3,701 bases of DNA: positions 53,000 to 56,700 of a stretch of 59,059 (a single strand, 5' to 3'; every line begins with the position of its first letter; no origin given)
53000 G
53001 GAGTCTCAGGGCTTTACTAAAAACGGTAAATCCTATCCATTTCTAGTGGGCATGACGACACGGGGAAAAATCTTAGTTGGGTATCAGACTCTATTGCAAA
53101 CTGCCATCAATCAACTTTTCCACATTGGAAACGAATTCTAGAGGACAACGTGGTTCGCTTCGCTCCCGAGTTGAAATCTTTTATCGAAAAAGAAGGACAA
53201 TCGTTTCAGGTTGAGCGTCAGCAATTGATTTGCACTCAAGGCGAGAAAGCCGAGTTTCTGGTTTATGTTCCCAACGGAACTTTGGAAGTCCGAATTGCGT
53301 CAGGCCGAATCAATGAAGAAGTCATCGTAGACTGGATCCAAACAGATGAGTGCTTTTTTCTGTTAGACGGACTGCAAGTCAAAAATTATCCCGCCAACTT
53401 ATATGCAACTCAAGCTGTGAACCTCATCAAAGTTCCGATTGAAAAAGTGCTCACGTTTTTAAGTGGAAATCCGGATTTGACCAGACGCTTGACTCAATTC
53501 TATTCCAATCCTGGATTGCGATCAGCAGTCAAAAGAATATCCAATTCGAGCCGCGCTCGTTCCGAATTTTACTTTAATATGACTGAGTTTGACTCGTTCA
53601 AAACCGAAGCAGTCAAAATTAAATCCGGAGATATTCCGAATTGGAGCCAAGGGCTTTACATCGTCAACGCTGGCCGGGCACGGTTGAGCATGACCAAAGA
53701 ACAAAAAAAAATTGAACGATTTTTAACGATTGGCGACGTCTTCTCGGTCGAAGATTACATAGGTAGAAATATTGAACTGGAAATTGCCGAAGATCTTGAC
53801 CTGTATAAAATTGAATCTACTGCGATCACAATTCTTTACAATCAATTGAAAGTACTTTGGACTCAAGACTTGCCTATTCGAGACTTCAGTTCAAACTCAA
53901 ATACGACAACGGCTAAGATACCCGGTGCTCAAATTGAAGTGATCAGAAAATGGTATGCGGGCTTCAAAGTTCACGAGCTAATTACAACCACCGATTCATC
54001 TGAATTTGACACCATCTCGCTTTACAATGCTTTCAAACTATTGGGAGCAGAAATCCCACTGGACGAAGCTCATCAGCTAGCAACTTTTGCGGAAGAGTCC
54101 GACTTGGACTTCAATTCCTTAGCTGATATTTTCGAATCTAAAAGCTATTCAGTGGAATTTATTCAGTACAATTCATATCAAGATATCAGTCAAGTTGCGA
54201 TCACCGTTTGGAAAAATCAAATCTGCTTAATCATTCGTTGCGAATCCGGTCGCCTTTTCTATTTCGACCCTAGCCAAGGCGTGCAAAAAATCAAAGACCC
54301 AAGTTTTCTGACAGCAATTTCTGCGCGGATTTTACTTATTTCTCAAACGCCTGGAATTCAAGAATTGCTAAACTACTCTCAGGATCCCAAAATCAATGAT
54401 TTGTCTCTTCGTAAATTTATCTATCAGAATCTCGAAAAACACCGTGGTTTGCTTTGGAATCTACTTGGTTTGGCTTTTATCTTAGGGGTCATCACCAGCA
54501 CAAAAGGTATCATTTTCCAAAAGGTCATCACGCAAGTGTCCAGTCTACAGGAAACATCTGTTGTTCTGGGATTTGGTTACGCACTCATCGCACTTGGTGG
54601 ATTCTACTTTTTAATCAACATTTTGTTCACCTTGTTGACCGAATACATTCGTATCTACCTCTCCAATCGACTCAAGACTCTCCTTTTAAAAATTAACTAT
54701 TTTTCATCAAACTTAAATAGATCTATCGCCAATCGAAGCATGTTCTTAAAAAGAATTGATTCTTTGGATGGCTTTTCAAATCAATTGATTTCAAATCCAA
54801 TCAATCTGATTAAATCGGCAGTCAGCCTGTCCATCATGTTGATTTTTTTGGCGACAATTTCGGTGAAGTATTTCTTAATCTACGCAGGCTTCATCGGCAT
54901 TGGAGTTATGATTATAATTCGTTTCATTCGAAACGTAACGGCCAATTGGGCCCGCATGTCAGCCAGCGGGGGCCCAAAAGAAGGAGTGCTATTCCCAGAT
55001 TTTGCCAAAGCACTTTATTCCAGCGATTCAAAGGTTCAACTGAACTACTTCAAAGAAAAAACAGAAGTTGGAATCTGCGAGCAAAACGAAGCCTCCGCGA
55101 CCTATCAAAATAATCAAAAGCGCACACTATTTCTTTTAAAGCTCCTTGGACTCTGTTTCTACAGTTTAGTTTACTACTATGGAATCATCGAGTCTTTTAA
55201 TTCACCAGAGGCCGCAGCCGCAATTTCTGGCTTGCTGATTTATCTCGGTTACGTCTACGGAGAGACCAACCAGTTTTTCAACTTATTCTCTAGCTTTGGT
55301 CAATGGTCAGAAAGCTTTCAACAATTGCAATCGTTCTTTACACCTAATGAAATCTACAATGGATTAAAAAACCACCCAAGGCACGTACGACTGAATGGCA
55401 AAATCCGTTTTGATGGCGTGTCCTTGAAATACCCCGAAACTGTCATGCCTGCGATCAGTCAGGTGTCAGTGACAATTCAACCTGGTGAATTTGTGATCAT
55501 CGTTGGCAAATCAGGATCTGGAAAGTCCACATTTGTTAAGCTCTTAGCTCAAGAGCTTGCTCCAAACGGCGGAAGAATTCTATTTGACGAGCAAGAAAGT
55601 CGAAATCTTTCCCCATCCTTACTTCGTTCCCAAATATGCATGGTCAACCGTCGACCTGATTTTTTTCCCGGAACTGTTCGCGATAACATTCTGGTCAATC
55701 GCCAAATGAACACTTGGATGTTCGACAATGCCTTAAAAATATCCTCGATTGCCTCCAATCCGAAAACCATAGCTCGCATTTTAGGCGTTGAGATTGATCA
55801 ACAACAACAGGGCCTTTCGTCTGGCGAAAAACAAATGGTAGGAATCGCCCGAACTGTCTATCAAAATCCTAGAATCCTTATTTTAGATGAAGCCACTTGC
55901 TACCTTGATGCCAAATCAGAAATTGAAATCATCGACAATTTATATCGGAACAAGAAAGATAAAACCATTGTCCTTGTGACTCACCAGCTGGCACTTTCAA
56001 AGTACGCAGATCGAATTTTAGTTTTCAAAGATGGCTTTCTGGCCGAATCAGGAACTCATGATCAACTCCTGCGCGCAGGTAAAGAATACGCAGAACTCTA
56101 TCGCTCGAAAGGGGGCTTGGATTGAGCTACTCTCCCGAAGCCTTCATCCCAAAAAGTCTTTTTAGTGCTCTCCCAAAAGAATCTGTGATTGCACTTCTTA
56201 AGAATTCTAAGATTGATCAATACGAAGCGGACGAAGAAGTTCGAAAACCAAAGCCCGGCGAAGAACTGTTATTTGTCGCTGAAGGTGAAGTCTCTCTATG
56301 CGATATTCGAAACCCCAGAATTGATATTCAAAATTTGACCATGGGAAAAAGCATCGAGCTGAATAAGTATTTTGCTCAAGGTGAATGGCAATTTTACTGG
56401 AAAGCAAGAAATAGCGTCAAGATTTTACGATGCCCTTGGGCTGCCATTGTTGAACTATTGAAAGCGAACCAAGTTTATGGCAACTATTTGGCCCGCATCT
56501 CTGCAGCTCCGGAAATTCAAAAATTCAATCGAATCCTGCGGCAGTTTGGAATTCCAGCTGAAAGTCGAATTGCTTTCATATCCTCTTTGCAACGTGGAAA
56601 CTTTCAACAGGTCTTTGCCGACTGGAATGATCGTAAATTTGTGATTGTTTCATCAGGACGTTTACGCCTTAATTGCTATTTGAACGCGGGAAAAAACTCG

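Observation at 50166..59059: T1SS-like exporter whose two different ABC half-transporters both carry tandem N-terminal cNMP-binding-like domains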

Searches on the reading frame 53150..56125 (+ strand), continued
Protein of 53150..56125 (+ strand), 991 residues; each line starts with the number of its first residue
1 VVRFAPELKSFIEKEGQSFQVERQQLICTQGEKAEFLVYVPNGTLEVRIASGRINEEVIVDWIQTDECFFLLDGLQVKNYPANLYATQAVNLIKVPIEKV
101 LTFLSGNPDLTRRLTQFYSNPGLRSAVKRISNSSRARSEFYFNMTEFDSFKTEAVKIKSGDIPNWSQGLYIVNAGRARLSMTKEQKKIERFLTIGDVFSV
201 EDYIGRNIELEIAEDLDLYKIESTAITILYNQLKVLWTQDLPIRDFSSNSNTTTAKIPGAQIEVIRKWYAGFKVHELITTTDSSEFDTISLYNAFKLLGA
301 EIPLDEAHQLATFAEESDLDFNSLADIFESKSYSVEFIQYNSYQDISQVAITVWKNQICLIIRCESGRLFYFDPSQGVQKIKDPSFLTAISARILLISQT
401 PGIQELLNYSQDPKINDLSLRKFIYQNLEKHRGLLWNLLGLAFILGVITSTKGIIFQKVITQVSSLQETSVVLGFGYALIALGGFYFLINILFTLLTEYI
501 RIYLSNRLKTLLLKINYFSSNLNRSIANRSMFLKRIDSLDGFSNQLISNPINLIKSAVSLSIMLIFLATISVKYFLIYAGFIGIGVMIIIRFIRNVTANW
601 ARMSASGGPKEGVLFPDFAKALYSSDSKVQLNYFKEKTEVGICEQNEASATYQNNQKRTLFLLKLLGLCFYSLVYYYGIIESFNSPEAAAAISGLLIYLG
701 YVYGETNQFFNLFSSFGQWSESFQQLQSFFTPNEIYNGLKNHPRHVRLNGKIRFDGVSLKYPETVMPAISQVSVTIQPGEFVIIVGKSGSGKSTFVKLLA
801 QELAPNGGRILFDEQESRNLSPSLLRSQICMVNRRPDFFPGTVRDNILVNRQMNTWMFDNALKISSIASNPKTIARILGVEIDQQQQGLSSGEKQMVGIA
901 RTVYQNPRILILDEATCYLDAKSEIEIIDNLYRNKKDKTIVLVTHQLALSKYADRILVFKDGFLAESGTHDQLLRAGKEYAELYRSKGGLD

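Call 25: find_encoding_contigs(protein=P0046, flank=10000, max_places=3)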
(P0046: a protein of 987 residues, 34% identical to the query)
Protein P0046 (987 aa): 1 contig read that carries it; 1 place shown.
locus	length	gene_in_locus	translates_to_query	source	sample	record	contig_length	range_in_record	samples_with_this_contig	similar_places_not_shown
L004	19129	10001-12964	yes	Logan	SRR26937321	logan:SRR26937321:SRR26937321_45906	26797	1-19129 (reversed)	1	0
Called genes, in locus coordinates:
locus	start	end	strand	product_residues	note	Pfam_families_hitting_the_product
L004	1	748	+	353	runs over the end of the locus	PF02615:Ldh_2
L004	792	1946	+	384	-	PF04295:GD_AH_second, PF20629:GD_AH_C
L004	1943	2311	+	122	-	-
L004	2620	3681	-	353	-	PF14525:AraC_binding_2, PF12833:HTH_18, PF00165:HTH_AraC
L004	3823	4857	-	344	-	PF14525:AraC_binding_2, PF12833:HTH_18, PF00165:HTH_AraC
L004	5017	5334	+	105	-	PF07862:Nif11 (weak)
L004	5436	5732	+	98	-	PF07862:Nif11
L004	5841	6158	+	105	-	PF07862:Nif11 (weak)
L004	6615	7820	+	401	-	PF25919:BSH_CusB (faint), PF00364:Biotin_lipoyl (faint), PF25917:BSH_RND, PF25973:BSH_CzcB, PF25997:BSH_YhbJ (faint)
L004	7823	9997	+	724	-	PF03412:Peptidase_C39, PF00664:ABC_membrane, PF00005:ABC_tran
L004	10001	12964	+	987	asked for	PF00664:ABC_membrane, PF00005:ABC_tran, PF02463:SMC_N (faint)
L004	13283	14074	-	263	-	PF00005:ABC_tran, PF02463:SMC_N (faint)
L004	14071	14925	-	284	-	PF00756:Esterase, PF12146:Hydrolase_4 (weak), PF00326:Peptidase_S9 (faint)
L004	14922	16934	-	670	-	PF01032:FecCD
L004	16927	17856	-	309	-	PF01497:Peripla_BP_2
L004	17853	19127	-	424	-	?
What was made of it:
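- On NHLP/Nif11 bacteriocin export system (TIGR03794/03796/03797): Compare L004 (call 25).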

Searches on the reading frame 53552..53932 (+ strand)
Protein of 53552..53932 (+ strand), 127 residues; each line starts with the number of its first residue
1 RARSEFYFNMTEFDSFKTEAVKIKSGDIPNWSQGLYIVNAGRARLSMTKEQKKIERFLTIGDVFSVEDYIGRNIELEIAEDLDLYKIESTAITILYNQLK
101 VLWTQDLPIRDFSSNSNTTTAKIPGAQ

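Call 6: search_protein_families(library=pfam, proteins=[window:53552-53932:+], max_evalue=10)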
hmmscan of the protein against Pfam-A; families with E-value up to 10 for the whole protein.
seq(127 aa): 3 families
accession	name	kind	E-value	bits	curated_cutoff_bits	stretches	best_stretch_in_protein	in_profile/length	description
PF00027.35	cNMP_binding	-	0.0099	16.3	27.5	1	16-93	4-83/89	Cyclic nucleotide-binding domain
PF19652.4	DUF6155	-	0.034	14.4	27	1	6-76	38-101/170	Family of unknown function (DUF6155)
PF08444.16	Gly_acyl_tr_C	-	0.13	12.9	27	1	73-123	19-69/89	Aralkyl acyl-CoA:amino acid N-acyltransferase, C-terminal region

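Call 40: search_solved_structures(query=window:53552-53932:+, max_evalue=10, show_alignments=2)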
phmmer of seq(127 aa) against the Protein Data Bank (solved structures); distinct sequences matched with E-value up to 10: 1.
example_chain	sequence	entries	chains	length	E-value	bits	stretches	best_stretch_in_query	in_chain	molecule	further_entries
4k8f_A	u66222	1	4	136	1.9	11.9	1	32-67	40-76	Transcriptional regulator, Crp/Fnr family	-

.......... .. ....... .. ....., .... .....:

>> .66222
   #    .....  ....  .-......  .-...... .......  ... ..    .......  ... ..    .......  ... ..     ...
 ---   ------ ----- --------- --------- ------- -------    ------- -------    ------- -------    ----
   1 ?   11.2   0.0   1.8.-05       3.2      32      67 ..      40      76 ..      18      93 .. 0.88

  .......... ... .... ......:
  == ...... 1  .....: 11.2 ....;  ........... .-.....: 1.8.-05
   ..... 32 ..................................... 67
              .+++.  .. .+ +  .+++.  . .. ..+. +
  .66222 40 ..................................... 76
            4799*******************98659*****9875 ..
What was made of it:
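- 53552..53935 (+): ABC-A residues 135-262: probable second cNMP-like domain (weak). The only PDB hit is a Crp/Fnr protein at E=1.9 (call 40).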

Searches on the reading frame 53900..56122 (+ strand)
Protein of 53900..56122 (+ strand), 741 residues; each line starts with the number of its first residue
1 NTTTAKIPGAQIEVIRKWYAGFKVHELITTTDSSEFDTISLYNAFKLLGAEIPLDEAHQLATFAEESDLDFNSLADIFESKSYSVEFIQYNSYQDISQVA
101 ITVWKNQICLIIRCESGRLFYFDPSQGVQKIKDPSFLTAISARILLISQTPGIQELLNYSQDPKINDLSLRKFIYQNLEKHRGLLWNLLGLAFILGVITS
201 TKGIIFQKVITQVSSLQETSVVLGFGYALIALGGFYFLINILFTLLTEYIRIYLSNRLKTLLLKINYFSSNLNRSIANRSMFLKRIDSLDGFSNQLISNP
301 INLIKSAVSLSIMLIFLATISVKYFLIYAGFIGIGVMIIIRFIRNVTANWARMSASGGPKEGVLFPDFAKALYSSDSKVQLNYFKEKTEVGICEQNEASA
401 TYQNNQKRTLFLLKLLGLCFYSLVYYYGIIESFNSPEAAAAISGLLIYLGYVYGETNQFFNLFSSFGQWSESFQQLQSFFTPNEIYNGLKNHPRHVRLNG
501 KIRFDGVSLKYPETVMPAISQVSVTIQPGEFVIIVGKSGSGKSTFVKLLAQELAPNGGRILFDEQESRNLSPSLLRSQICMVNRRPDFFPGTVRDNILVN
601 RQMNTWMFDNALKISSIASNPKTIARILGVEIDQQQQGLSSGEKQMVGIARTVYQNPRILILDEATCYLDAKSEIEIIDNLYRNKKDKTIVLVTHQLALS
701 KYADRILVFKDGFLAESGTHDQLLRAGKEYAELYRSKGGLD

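Call 84: search_solved_structures(query=window:53900-56122:+, max_evalue=1e-30)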
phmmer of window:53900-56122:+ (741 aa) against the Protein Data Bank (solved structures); distinct sequences matched with E-value up to 1e-30: 182 (the best 60 are shown).
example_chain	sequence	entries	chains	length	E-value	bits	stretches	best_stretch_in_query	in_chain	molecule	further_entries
7niu_A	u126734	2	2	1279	9.9e-70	238.9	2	497-728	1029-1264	Isoform 2 of Phosphatidylcholine translocator ABCB4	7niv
9nfi_A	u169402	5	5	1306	1.1e-69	238.7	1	445-735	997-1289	Permeability Glycoprotein (P-gp)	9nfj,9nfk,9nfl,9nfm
6s7p_A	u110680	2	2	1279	6.8e-69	236.1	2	497-728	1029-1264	Phosphatidylcholine translocator ABCB4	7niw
6fn1_A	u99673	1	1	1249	1e-68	235.6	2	497-728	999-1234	Human-mouse chimeric ABCB1 (ABCBHM)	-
6fn4_A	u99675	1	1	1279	1.1e-68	235.4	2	497-728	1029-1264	Apo form of Human-mouse chimeric ABCB1 (ABCB1HM) in complex with Antigen binding fragment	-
9oe1_A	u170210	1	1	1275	1.2e-68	235.4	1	441-733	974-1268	ATP-binding cassette, sub-family B (MDR/TAP), member 4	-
9ody_A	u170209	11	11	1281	1.2e-68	235.3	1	441-733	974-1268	ATP-binding cassette, sub-family B (MDR/TAP), member 4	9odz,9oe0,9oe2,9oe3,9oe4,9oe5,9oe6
7qkr_A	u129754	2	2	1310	1.7e-67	231.5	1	486-737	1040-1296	Plasma membrane ATP-binding cassette transporter required for the export of a-factor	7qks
6qex_A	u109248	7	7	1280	9e-67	229.1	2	451-732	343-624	Multidrug resistance protein 1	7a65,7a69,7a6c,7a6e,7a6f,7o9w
8gmg_A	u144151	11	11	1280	9e-67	229.1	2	451-732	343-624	ATP-dependent translocase ABCB1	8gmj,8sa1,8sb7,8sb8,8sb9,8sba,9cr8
8sa0_A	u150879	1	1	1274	1.1e-66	228.8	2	451-732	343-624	ATP-dependent translocase ABCB1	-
8woi_A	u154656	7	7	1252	1.5e-66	228.4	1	457-735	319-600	ABC transporter B family member 19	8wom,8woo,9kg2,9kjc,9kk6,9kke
8y6h_A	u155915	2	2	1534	1.6e-66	228.3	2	451-732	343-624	ATP-dependent translocase ABCB1,mNeonGreen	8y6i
4f4c_A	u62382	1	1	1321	4.7e-66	226.8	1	496-733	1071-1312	Multidrug resistance protein pgp-1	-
36cg_U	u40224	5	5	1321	4.8e-66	226.7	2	473-732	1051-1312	Bile salt export pump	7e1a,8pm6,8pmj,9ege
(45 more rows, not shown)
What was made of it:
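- A's best whole-protein PDB sequence matches are ABCB-type lipid and drug exporters, but that list is driven by the NBD (call 84).
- Tried and rejected: The same search with A's TMD-NBD was dominated by eukaryotic ABCB proteins through the NBD, which is uninformative (call 84).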

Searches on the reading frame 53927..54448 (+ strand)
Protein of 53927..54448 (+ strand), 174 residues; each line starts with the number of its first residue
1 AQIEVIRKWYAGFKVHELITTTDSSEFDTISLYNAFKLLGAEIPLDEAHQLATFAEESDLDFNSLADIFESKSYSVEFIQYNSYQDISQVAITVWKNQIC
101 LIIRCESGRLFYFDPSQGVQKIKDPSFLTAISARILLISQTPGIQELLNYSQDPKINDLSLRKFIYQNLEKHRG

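Call 6: search_protein_families(library=pfam, proteins=[window:53927-54448:+], max_evalue=10)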
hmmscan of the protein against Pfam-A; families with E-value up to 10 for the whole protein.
seq(174 aa): 1 family
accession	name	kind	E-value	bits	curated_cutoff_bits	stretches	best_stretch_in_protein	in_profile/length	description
PF03412.21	Peptidase_C39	-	0.0044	17.3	22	1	25-141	11-131/133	Peptidase C39 family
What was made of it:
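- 53936..54454 (+): ABC-A residues 263-435: C39-like domain without catalytic residues (CLD). PF03412 scores 17.3 bits, E=0.004 (call 6).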

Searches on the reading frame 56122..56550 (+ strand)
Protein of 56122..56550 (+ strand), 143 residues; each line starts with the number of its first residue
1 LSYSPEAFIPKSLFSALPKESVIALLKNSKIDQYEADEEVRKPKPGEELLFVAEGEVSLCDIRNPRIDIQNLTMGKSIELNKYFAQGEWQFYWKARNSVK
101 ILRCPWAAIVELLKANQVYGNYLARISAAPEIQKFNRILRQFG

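Call 6: search_protein_families(library=pfam, proteins=[window:56122-56550:+], max_evalue=10)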
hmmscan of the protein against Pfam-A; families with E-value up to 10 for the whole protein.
seq(143 aa): 1 family
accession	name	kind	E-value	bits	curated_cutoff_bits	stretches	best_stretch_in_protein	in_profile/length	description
PF00027.35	cNMP_binding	-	0.045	14.2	27.5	1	42-116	13-89/89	Cyclic nucleotide-binding domain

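Call 41: search_solved_structures(query=window:56122-56550:+, max_evalue=10, show_alignments=2)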
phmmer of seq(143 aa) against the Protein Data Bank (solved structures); distinct sequences matched with E-value up to 10: 4.
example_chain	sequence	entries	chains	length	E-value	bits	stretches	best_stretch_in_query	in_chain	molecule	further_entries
2wfw_A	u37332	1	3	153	0.15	14.9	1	20-72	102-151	ARC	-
1cdu_A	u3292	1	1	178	1.6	11.6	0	75-104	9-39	T-CELL SURFACE GLYCOPROTEIN CD4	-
6tyb_C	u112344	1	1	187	1.7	11.5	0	75-104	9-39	T-cell surface glycoprotein CD4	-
4p9h_C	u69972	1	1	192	2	11.3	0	75-103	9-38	T-cell surface glycoprotein CD4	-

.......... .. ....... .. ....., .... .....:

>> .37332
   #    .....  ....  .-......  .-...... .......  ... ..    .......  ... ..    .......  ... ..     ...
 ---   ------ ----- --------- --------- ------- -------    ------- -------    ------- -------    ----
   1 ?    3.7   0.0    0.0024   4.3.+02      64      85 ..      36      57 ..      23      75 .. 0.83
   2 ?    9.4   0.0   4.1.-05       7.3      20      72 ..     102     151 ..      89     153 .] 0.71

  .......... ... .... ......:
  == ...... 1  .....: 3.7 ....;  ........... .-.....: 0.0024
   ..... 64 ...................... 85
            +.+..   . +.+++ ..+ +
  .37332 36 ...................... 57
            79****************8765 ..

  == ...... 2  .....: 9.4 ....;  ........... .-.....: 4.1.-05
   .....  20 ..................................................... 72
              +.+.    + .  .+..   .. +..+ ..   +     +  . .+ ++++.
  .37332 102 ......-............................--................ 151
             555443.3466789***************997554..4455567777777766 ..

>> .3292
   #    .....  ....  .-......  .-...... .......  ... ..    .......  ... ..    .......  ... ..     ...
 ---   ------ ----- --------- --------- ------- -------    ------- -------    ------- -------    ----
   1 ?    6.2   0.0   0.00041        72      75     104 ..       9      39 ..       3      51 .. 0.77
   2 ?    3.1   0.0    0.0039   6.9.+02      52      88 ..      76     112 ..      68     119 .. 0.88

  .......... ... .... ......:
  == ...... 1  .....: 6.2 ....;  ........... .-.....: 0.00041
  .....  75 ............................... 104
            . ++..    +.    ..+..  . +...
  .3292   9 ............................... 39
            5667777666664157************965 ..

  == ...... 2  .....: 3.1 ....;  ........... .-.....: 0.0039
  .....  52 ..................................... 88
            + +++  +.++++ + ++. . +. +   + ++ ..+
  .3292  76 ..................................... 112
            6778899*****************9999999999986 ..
